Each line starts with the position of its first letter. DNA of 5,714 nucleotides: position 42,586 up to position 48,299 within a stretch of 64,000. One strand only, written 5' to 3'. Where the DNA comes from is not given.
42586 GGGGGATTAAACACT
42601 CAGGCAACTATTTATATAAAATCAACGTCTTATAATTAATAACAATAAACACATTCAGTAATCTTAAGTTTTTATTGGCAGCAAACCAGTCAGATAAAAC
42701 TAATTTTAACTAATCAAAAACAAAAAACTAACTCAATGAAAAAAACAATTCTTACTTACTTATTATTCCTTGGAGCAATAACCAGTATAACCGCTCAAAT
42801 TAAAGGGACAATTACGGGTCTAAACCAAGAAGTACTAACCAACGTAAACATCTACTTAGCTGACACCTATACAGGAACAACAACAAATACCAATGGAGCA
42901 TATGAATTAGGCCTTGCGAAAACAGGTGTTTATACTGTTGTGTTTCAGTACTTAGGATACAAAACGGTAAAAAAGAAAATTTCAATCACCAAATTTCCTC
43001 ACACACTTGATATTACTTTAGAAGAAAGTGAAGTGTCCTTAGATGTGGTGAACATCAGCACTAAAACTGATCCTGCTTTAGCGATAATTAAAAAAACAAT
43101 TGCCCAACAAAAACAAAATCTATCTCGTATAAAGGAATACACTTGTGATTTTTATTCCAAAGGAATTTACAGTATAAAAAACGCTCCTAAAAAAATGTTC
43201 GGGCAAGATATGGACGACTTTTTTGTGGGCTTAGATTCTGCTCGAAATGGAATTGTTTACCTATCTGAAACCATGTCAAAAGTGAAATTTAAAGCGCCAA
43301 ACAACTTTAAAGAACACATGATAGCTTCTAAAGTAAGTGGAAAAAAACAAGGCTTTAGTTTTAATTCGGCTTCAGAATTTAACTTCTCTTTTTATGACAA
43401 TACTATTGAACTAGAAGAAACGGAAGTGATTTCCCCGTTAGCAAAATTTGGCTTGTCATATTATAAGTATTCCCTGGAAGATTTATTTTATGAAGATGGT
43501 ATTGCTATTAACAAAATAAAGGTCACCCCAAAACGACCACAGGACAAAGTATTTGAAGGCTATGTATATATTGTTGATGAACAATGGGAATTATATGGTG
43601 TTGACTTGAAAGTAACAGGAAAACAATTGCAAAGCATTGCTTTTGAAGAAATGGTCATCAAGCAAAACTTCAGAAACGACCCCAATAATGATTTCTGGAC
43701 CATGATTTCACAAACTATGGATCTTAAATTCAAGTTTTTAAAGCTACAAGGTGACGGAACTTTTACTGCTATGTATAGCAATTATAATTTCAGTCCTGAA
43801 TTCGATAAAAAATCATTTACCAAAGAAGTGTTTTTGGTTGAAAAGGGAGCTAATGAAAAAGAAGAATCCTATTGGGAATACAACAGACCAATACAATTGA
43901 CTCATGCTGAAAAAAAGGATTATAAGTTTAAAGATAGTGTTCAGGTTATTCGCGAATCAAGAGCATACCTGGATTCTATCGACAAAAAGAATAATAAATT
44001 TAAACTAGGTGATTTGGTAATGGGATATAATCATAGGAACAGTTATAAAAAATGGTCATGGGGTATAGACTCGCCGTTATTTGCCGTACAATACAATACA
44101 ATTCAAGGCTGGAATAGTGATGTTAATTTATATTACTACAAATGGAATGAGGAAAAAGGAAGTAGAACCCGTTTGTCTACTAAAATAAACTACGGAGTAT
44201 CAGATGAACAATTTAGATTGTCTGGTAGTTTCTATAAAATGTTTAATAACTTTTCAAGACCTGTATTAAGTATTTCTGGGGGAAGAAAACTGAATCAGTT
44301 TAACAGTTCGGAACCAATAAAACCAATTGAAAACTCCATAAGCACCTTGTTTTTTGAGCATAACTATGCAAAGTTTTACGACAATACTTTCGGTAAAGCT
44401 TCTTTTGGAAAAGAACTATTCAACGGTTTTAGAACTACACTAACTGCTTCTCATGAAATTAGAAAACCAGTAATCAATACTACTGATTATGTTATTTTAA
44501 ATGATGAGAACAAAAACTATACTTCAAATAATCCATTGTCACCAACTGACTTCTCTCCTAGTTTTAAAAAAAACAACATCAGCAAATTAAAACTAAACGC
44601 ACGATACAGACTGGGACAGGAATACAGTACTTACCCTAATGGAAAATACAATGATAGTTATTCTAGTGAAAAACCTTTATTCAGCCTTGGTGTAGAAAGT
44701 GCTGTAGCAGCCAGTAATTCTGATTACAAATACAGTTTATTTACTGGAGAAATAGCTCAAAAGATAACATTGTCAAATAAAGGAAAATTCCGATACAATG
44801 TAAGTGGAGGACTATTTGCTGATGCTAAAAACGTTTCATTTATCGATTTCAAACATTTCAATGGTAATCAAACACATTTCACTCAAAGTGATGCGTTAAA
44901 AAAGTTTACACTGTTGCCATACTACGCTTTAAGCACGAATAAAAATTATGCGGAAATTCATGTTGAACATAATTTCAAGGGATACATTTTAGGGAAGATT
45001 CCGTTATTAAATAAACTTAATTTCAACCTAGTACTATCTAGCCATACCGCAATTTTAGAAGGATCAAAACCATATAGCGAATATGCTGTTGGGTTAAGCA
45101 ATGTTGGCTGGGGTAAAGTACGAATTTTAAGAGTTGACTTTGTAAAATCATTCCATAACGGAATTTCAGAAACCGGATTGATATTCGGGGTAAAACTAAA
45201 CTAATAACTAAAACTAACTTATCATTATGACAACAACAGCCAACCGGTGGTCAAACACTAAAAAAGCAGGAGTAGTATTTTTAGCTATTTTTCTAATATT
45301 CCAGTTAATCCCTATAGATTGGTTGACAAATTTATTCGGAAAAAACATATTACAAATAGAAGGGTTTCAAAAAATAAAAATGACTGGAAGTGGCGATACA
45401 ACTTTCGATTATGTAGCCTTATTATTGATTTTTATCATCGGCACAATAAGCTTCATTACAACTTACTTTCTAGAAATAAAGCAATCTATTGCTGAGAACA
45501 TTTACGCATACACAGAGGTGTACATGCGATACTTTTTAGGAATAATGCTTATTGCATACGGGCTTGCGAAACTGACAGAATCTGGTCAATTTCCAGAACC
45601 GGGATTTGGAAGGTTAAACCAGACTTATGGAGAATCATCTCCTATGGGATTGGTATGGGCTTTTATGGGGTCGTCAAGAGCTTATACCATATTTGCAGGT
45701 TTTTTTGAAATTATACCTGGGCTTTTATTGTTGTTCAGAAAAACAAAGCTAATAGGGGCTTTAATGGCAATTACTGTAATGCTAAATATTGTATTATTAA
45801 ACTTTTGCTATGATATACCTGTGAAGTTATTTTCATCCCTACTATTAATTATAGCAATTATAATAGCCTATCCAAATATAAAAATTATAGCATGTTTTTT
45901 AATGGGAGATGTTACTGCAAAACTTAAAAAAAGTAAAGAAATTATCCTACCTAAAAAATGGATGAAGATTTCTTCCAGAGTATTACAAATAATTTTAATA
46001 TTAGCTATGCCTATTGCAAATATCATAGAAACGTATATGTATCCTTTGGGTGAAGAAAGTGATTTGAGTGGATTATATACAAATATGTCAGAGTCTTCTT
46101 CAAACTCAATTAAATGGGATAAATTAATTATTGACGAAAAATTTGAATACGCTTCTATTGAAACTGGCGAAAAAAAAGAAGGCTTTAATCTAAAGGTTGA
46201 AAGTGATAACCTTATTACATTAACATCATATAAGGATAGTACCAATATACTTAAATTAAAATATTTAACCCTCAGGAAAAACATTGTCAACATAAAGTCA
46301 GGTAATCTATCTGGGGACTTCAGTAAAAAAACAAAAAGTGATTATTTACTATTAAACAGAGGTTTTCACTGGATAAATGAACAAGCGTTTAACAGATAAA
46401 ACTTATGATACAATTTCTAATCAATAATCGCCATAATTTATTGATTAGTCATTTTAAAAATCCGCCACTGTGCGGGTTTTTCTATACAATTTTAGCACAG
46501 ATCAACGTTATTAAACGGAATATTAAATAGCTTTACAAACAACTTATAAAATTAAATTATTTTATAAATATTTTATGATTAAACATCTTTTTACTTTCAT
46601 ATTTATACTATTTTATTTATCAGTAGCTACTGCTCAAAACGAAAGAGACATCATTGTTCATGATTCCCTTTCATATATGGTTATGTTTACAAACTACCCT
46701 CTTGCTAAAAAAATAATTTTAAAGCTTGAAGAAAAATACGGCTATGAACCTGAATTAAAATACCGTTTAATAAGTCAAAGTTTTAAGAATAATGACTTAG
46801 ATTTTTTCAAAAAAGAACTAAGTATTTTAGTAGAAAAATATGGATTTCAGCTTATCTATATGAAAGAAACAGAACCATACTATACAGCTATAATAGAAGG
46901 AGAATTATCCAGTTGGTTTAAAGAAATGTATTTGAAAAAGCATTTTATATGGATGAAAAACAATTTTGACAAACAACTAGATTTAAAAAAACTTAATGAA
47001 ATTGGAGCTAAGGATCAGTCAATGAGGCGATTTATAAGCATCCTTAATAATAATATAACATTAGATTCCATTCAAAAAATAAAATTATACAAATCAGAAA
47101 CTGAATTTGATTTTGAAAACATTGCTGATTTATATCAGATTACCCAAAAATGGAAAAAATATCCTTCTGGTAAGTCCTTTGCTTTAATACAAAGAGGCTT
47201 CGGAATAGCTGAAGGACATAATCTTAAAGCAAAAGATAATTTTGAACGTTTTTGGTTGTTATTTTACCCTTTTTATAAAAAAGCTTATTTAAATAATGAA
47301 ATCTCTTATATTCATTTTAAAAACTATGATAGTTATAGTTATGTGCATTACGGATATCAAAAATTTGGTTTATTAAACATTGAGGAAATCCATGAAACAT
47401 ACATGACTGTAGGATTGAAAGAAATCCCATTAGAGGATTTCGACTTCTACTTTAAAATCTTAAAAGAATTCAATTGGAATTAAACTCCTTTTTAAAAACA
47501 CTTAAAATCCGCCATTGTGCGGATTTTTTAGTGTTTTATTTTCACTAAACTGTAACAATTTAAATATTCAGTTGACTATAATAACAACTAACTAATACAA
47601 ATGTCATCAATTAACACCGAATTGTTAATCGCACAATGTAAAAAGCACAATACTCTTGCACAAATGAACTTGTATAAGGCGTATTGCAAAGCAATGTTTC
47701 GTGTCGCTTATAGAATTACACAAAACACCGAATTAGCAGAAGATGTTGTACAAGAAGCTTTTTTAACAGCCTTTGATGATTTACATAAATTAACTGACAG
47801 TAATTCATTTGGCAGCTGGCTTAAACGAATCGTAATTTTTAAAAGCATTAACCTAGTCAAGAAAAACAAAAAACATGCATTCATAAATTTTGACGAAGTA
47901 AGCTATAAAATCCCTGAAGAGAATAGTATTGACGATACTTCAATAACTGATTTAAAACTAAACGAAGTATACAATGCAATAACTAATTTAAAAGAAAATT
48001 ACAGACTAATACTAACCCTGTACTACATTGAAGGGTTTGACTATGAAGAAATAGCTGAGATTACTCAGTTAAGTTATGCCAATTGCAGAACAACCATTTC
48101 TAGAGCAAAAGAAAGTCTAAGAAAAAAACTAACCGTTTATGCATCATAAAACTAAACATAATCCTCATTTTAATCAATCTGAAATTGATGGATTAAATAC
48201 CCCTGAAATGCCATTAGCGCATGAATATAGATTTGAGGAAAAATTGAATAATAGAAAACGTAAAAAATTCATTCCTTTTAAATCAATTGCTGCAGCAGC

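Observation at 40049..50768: Tandem paralogous modules (ECF sigma, short anti-sigma candidate, YGNI-repeat protein, CarboxypepD_reg protein): a candidate uncharacterised envelope-signalling system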

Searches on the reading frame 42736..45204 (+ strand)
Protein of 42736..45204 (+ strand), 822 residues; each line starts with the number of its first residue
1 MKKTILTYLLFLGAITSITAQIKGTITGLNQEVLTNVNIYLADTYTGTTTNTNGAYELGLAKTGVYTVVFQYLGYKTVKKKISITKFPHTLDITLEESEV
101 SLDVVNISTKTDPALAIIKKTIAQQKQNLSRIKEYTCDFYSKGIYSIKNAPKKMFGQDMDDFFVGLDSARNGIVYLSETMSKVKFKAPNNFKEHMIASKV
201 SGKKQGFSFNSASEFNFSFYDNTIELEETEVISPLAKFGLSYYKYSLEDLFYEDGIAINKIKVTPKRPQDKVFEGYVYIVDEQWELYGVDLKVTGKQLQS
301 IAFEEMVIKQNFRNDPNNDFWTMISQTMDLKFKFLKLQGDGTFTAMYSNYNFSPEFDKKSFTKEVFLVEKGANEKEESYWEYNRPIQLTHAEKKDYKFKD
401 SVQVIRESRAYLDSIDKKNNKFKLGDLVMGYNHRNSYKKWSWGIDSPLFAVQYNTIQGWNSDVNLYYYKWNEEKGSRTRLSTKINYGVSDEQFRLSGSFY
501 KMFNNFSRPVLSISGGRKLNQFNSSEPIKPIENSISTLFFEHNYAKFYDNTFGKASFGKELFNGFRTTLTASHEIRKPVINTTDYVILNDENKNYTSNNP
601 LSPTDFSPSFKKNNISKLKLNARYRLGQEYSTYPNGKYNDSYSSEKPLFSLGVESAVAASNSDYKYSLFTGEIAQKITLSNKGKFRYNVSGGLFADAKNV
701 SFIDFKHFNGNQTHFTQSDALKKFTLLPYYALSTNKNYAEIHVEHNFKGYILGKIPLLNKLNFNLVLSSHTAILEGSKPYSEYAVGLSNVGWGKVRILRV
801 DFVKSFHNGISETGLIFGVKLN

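Call 3: search_protein_families(library=pfam, proteins=[window:42736-45204:+], max_evalue=0.1)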
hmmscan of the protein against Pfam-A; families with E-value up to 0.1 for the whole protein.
window:42736-45204:+ (822 aa): 4 families
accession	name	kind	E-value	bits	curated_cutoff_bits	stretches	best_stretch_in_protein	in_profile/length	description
PF18939.6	DUF5686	-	2.3e-239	796.7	39.2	1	117-787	1-669/669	Family of unknown function (DUF5686)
PF13715.12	CarbopepD_reg_2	-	8.1e-16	58.3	32.2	1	22-106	1-87/88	CarboxypepD_reg-like domain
PF13620.12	CarboxypepD_reg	-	8.2e-12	45.7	32.3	1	21-96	1-82/82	Carboxypeptidase regulatory-like domain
PF16371.11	MetallophosN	-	0.086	13.5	35.6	0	30-90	6-64/77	N terminal of Calcineurin-like phosphoesterase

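Call 4: search_protein_families(library=ncbifam, proteins=[window:42736-45204:+], max_evalue=0.1)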
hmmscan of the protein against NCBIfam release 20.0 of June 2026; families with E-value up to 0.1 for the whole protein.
window:42736-45204:+ (822 aa): 2 families
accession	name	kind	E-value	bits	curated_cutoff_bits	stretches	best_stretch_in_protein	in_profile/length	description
TIGR04056.1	OMP_RagA_SusC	subfamily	3.3e-09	35.6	368.25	1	21-105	2-81/981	SusC/RagA family TonB-linked outer membrane protein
NF052345.1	S_layer_anammox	exception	0.011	13.1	1400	1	19-127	1312-1422/1596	Kustd1514 family S-layer glycoprotein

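Call 70: find_related_loci(query=A7, collection=metagenome_contigs, flank=8000)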
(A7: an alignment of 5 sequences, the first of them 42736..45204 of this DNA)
Query A7 (822 aa) in metagenome_contigs; peptide patterns used: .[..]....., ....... (x = any residue, [..] = any of these).
274 stretches matched a pattern; 37 encode a relative of the query (tblastn E <= 1e-3); 36 distinct loci.
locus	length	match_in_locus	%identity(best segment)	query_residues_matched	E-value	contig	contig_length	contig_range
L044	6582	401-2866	90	1-822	0e+0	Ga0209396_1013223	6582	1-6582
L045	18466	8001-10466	89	1-822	0e+0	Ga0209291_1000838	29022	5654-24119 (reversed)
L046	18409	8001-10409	88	20-822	0e+0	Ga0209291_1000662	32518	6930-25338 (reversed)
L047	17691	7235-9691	88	4-822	0e+0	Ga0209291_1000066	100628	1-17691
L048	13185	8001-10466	86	1-822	0e+0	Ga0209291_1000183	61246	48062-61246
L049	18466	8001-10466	86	1-822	0e+0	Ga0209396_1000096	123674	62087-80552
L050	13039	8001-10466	87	1-822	0e+0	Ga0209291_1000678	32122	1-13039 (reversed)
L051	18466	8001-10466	86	1-822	0e+0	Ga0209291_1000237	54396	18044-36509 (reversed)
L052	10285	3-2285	90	62-822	0e+0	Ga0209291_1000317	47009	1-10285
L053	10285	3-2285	90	62-822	0e+0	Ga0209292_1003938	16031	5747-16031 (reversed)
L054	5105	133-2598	79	1-822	0e+0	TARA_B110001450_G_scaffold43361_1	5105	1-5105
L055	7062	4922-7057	89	1-712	0e+0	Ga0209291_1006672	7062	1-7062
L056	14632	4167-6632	86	1-822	0e+0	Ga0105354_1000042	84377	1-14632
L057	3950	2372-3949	90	1-526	0e+0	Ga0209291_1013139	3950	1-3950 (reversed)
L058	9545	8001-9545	91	1-515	0e+0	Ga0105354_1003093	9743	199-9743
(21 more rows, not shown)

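Call 96: search_protein_families(library=padloc, proteins=[window:42736-45204:+], max_evalue=0.001)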
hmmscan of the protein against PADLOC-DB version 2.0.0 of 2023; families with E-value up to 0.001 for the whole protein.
window:42736-45204:+ (822 aa): 0 families

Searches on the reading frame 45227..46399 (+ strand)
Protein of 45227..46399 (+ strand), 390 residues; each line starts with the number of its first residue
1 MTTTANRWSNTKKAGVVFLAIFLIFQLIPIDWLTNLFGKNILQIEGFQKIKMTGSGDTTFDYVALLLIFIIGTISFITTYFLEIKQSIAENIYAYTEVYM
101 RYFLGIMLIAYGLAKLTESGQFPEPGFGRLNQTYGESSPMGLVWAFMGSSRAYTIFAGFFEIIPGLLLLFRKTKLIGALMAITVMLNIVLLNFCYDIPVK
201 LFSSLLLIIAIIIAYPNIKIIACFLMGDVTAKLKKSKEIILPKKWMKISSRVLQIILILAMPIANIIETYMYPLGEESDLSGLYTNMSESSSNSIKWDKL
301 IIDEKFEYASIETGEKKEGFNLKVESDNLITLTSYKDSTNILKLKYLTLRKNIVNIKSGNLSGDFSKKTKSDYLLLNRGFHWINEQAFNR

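Call 3: search_protein_families(library=pfam, proteins=[window:45227-46399:+], max_evalue=0.1)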
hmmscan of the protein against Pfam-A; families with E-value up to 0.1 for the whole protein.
window:45227-46399:+ (390 aa): 3 families
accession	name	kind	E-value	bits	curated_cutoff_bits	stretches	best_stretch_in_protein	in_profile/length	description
PF07291.16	MauE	-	0.00037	21.2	27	1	99-187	7-82/128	Methylamine utilisation protein MauE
PF07681.17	DoxX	-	0.00045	21.2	23.6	1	100-190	5-81/85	DoxX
PF06772.16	LtrA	-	0.0094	15.7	31.9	1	56-206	205-347/356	Bacterial low temperature requirement A protein (LtrA)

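Call 4: search_protein_families(library=ncbifam, proteins=[window:45227-46399:+], max_evalue=0.1)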
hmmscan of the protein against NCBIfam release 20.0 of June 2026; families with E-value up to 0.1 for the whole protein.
window:45227-46399:+ (390 aa): 0 families

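Call 96: search_protein_families(library=padloc, proteins=[window:45227-46399:+], max_evalue=0.001)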
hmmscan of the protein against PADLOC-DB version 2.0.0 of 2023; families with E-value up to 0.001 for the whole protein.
window:45227-46399:+ (390 aa): 0 families

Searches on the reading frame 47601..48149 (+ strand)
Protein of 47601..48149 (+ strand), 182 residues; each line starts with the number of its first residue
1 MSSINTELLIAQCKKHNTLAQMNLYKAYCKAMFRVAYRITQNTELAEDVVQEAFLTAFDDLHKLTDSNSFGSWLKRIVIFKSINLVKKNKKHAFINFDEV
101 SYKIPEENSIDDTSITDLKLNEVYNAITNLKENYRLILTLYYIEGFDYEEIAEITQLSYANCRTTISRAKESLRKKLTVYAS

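Call 3: search_protein_families(library=pfam, proteins=[window:47601-48149:+], max_evalue=0.1)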
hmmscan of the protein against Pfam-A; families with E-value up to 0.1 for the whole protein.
window:47601-48149:+ (182 aa): 7 families
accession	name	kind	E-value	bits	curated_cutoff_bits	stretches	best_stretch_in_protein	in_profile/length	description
PF08281.18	Sigma70_r4_2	-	7e-15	54.9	25.7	1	121-173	2-54/54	Sigma-70, region 4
PF04542.20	Sigma70_r2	-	3.9e-14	52.6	24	1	24-91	1-70/71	Sigma-70 region 2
PF04545.22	Sigma70_r4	-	1.7e-05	24.7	24.1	1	127-175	2-50/50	Sigma-70, region 4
PF07638.17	Sigma70_ECF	-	0.00019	21.8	21.1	1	9-176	7-178/185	ECF sigma factor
PF23737.1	HTH_71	-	0.053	13.9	27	0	138-169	6-42/50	HTH 3-helical bundle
PF16730.10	DnaGprimase_HBD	-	0.056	13.9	25.9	0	98-174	33-109/118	DnaG-primase C-terminal, helicase-binding domain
PF22233.2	PhyR_sigma-like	-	0.062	13.5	27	0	140-171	14-45/50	Response regulator PhyR, sigma-like domain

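Call 4: search_protein_families(library=ncbifam, proteins=[window:47601-48149:+], max_evalue=0.1)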
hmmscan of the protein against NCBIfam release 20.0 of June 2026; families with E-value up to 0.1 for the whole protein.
window:47601-48149:+ (182 aa): 101 families (the best 25 are shown)
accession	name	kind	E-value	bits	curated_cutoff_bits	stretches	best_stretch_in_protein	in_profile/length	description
TIGR02950.1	SigM_subfam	subfamily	6.5e-28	97.6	147.95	1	23-177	4-158/159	RNA polymerase sigma factor, SigM family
NF058625.1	sigma_PG0214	equivalog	1.2e-27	96.7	130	1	30-178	15-162/170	GFO_1088 family ECF-type sigma factor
NF008888.0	PRK11922.1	equivalog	5.2e-27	95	204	1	6-178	17-197/231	RNA polymerase sigma factor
NF007223.0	PRK09641.1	equivalog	5.4e-26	91.6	209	1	8-178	7-185/187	RNA polymerase sigma factor SigW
TIGR02954.1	Sig70_famx3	hypoth_equivalog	2.9e-25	88.9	188.5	1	5-178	2-168/170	RNA polymerase sigma-70 factor, TIGR02954 family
TIGR02937.1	sigma70-ECF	superfamily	2.7e-24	85.6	42.9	1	24-177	6-165/165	sigma-70 family RNA polymerase sigma factor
TIGR02985.1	Sig70_bacteroi1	subfamily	1.1e-23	84.3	126.4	1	23-177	5-162/162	RNA polymerase sigma-70 factor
TIGR02983.1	SigE-fam_strep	subfamily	5.1e-23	81.7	141.55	1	23-177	10-158/162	SigE family RNA polymerase sigma factor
TIGR02948.1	SigW_bacill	equivalog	3.6e-22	79.3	243.1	1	9-177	8-184/187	RNA polymerase sigma factor SigW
NF007216.0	PRK09638.1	equivalog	8.9e-22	77.7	194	1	6-178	5-175/180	RNA polymerase sigma factor SigY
NF006930.0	PRK09415.1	subfamily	9.5e-22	77.7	198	1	22-178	19-176/179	RNA polymerase factor sigma C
NF009170.0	PRK12517.1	subfamily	3.8e-21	75.4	197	1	23-177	27-176/188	RNA polymerase sigma factor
TIGR02989.1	Sig-70_gvs1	subfamily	3.9e-21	75.6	124.55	1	21-175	3-156/158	RNA polymerase sigma-70 factor, Rhodopirellula/Verrucomicrobium family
NF007226.0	PRK09644.1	equivalog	1e-20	74.5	199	1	23-176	5-156/166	RNA polymerase sigma factor SigM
NF053879.1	RNAPolSigSigVBac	equivalog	1.1e-20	73.9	190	1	28-178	13-156/160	RNA polymerase sigma factor SigV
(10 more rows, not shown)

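Call 95: search_solved_structures(query=window:47601-48149:+, max_evalue=1e-8)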
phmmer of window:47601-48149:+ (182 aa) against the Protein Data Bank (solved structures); distinct sequences matched with E-value up to 1e-8: 9.
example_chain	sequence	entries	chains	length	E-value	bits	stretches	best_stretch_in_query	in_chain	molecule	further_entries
5wuq_A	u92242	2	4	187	5.8e-17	65.4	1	10-177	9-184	ECF RNA polymerase sigma factor SigW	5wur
9m9d_F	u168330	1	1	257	2.6e-12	50.3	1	24-179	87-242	ECF RNA polymerase sigma factor SigE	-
9m9e_F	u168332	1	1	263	2.7e-12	50.2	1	24-179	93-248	ECF RNA polymerase sigma factor SigE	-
9m98_F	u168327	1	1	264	2.8e-12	50.2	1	24-179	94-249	ECF RNA polymerase sigma factor SigE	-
6in7_B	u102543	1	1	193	1.2e-11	48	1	28-177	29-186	RNA polymerase sigma-H factor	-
8z6g_B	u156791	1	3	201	1.4e-11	47.9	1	28-177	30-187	RNA polymerase sigma factor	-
1or7_A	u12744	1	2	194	5.1e-11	46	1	11-177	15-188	RNA polymerase sigma-E factor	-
6jbq_F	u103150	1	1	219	7.7e-11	45.5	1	25-177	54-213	ECF RNA polymerase sigma-E factor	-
6jcy_F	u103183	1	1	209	1.8e-09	41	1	32-177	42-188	ECF RNA polymerase sigma factor SigH,ECF RNA polymerase sigma factor SigE,ECF RNA polymera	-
